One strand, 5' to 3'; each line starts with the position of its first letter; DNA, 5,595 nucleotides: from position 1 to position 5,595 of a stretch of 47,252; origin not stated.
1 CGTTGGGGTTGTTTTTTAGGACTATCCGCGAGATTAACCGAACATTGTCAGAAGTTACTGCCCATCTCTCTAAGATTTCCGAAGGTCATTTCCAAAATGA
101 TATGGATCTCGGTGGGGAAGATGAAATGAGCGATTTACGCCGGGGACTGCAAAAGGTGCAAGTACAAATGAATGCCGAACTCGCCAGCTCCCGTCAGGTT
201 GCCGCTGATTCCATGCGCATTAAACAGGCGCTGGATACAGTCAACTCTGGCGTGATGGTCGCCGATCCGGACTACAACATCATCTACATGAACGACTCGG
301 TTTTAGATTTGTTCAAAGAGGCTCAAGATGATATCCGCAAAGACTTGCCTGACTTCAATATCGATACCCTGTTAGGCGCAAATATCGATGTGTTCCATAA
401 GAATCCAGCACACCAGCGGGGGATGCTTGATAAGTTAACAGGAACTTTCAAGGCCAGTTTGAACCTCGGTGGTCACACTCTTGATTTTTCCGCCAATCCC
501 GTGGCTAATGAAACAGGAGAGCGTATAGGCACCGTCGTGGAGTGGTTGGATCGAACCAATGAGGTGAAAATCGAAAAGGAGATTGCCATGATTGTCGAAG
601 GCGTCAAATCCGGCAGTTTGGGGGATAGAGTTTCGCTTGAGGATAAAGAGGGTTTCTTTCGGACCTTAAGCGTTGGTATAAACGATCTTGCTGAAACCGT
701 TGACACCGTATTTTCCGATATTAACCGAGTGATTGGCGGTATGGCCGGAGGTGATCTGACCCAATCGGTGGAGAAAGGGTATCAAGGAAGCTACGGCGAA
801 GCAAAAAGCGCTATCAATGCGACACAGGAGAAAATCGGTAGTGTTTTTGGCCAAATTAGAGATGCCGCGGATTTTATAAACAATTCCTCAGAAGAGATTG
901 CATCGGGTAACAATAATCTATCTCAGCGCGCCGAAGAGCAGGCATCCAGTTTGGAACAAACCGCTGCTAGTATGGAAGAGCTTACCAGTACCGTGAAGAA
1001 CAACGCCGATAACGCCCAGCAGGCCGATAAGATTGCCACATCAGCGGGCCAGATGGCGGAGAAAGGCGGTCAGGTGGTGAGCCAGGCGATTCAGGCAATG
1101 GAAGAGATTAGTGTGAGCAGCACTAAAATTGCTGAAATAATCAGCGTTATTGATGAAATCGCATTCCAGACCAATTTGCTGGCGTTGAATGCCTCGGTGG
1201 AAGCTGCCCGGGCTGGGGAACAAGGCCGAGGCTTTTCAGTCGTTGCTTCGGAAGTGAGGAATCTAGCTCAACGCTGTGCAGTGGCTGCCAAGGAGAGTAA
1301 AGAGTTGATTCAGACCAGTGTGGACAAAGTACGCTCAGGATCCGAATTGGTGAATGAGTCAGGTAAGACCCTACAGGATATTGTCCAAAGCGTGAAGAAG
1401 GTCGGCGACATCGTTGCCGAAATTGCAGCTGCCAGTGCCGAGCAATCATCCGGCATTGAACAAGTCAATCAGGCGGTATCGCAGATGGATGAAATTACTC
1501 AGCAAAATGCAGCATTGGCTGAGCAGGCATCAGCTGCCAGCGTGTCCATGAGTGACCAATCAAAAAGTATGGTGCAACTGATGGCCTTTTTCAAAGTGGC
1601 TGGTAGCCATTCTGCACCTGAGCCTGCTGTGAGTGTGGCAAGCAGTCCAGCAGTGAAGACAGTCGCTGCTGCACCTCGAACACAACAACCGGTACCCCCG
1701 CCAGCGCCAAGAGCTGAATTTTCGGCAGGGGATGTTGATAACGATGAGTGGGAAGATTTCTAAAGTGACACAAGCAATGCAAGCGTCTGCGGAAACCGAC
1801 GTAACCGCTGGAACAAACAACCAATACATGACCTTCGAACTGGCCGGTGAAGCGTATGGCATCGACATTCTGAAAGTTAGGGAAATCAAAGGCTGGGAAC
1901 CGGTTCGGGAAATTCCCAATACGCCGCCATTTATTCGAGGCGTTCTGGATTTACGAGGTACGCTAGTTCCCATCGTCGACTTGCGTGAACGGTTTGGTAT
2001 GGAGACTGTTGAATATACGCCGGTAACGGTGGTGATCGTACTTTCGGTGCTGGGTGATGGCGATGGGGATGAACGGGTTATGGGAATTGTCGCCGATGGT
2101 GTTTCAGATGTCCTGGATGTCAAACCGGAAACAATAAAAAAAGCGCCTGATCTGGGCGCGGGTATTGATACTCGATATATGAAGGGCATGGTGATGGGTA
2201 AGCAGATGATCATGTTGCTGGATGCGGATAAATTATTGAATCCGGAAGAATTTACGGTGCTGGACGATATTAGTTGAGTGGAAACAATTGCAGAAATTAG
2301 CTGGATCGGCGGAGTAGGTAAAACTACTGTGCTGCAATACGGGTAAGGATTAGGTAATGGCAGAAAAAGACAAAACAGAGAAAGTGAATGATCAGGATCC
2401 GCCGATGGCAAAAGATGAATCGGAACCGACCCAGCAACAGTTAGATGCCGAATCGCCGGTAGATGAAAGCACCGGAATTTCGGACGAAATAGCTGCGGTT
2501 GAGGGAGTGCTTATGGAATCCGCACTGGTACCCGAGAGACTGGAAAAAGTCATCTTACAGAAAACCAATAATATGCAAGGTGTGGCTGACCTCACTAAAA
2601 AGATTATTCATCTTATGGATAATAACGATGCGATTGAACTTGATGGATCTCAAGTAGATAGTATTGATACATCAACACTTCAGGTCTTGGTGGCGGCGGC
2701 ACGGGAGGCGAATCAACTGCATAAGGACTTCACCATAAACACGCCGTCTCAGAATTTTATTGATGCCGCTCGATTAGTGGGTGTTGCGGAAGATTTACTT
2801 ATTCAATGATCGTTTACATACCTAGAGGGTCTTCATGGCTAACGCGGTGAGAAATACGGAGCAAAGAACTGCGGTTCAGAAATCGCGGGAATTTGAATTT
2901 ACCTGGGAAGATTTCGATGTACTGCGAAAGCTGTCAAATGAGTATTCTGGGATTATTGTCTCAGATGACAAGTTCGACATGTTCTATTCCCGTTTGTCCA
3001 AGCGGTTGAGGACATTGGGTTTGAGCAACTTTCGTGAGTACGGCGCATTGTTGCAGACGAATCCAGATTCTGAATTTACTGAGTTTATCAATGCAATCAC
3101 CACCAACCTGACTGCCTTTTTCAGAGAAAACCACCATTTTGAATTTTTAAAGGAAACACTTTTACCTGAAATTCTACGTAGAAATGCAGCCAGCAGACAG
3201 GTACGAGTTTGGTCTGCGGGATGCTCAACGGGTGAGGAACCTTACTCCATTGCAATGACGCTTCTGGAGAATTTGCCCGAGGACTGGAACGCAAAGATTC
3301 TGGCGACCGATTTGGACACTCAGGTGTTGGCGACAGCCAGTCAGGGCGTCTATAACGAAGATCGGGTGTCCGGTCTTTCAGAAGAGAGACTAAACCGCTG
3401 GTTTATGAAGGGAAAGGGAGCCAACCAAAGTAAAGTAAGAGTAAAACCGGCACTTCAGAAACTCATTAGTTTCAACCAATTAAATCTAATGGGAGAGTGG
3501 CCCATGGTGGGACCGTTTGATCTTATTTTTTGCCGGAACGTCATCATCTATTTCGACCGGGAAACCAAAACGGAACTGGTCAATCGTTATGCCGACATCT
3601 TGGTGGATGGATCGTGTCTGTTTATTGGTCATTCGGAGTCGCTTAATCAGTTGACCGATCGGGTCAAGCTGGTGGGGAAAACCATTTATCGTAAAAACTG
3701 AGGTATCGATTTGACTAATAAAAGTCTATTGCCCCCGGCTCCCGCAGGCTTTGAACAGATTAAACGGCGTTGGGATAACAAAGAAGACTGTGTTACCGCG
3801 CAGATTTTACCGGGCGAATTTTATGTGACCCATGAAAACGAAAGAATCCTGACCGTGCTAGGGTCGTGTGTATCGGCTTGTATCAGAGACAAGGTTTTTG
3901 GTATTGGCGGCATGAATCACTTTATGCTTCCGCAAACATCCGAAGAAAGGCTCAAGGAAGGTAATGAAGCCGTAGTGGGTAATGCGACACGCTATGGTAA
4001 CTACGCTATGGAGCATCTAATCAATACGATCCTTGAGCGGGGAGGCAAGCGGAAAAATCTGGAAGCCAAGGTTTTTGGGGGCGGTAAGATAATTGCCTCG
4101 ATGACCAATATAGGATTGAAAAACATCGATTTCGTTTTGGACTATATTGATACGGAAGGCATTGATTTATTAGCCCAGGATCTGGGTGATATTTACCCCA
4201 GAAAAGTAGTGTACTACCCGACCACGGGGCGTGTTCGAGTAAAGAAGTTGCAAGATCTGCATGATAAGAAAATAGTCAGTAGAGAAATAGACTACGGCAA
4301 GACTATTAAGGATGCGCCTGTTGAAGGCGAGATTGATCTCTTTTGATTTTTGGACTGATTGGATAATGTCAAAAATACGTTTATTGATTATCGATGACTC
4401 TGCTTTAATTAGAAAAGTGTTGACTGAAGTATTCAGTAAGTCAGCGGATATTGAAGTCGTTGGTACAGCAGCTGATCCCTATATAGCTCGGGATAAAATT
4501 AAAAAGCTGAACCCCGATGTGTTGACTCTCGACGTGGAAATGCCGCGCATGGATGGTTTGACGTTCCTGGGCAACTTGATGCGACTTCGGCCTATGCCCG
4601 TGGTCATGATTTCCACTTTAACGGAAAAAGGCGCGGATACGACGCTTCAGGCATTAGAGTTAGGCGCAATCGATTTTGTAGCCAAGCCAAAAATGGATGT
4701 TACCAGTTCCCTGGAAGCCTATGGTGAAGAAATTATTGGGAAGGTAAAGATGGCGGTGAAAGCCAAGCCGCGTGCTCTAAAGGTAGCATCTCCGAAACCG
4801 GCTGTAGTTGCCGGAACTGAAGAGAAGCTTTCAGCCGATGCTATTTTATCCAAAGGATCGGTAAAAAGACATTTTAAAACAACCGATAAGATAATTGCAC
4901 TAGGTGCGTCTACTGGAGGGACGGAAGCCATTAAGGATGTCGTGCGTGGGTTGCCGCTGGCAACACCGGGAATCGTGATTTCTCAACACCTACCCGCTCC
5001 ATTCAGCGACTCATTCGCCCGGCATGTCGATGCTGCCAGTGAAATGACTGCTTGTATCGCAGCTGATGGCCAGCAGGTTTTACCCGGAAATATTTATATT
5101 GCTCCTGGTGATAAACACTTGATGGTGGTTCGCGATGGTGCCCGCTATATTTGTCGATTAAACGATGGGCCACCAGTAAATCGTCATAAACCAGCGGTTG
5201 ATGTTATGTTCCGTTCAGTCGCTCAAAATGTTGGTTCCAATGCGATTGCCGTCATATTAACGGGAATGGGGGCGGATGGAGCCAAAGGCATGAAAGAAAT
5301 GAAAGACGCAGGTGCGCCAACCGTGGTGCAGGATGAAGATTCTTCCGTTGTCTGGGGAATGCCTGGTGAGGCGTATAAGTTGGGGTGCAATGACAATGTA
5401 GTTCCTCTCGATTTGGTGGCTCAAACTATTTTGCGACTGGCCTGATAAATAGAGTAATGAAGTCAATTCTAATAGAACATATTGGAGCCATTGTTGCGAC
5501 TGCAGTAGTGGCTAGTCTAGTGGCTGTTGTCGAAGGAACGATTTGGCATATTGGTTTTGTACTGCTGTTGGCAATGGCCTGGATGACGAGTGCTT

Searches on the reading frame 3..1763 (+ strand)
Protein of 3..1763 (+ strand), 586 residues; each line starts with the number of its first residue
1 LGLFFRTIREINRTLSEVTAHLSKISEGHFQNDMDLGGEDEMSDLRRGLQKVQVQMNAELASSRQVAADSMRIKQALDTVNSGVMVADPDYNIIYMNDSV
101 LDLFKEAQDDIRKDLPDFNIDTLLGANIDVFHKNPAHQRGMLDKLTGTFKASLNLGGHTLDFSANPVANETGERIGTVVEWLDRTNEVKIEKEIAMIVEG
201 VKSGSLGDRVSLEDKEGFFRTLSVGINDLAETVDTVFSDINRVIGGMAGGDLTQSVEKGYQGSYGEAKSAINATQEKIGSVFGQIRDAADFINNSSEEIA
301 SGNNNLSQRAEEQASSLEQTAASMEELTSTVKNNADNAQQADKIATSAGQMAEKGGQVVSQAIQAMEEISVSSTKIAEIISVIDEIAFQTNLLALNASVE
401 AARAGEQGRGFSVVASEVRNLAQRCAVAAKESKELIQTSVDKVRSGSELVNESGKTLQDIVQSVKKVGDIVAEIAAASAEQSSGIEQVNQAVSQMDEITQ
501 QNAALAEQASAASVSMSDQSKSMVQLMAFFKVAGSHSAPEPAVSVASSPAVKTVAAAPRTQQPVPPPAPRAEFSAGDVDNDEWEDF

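Call 43: search_protein_families(library=pfam, proteins=[window:3-1763:+], max_evalue=0.00001)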
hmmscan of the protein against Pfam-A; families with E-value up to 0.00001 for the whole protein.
window:3-1763:+ (586 aa): 4 families
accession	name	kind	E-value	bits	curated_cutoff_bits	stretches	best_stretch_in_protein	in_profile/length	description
PF00015.26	MCPsignal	-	3.3e-54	183.8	34.6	1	344-499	3-172/172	Methyl-accepting chemotaxis protein (MCP) signalling domain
PF18947.5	HAMP_2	-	1.4e-08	34.9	24.3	1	216-276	3-63/67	HAMP domain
PF13188.13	PAS_8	-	3.7e-08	33.4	21.8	1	72-123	2-55/65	PAS domain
PF00672.30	HAMP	-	6.6e-06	26.8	25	0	7-50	2-45/53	HAMP domain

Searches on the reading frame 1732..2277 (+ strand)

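Call 43: search_protein_families(library=pfam, proteins=[window:1732-2277:+], max_evalue=0.00001)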
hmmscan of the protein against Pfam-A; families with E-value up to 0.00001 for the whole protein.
window:1732-2277:+ (181 aa): 1 family
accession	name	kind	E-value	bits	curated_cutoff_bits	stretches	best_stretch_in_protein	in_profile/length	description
PF01584.24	CheW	-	7e-34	116.9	23.5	1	31-170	1-135/138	CheW-like domain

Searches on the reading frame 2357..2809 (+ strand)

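Call 43: search_protein_families(library=pfam, proteins=[window:2357-2809:+], max_evalue=0.00001)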
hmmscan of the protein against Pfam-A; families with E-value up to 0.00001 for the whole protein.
window:2357-2809:+ (150 aa): 1 family
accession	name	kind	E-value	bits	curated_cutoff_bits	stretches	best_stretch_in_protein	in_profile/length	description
PF13466.11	STAS_2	-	2.9e-10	40.6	29.2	1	74-143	10-79/80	STAS domain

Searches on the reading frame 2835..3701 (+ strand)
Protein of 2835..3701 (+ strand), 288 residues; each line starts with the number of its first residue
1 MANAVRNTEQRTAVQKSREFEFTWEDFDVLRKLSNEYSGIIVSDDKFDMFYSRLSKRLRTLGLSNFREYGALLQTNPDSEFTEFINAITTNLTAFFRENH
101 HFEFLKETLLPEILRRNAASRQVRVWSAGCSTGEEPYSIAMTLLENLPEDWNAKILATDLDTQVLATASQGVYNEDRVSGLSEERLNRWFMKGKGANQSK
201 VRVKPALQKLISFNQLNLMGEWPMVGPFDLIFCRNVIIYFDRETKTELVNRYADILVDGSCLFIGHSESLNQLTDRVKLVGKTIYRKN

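Call 43: search_protein_families(library=pfam, proteins=[window:2835-3701:+], max_evalue=0.00001)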
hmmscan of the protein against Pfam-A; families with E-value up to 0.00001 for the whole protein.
window:2835-3701:+ (288 aa): 2 families
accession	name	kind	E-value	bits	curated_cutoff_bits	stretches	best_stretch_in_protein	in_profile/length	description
PF01739.24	CheR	-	4.2e-66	222.6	27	1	91-284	1-193/195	CheR methyltransferase, SAM binding domain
PF03705.20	CheR_N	-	2.6e-12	46.7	27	1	25-77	1-53/53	CheR methyltransferase, all-alpha domain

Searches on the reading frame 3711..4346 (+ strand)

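Call 43: search_protein_families(library=pfam, proteins=[window:3711-4346:+], max_evalue=0.00001)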
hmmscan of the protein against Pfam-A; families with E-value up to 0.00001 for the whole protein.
window:3711-4346:+ (211 aa): 1 family
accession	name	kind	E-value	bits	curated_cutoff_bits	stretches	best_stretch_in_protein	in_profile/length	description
PF03975.18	CheD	-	1e-28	100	25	1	72-179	1-108/108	CheD chemotactic sensory transduction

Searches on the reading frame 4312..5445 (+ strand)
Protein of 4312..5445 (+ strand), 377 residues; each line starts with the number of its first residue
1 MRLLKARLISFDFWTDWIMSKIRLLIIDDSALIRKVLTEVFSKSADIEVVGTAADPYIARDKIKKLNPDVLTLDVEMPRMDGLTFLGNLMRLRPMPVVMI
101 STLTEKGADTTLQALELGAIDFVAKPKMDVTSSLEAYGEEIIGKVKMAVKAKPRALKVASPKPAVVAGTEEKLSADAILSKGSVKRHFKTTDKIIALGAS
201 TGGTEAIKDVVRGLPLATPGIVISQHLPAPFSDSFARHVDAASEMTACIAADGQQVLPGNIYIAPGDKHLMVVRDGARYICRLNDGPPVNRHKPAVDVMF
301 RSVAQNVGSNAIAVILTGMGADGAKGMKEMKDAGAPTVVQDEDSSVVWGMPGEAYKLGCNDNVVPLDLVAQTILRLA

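Call 22: search_protein_families(library=pfam, proteins=[window:4312-5445:+], max_evalue=0.001)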
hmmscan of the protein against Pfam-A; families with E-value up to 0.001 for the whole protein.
window:4312-5445:+ (377 aa): 2 families
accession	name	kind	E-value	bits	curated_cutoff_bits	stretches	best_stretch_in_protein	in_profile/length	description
PF01339.22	CheB_methylest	-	2.3e-59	200.4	24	1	195-373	1-174/174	CheB methylesterase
PF00072.30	Response_reg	-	7.8e-22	78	30.2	1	25-126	2-100/111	Response regulator receiver domain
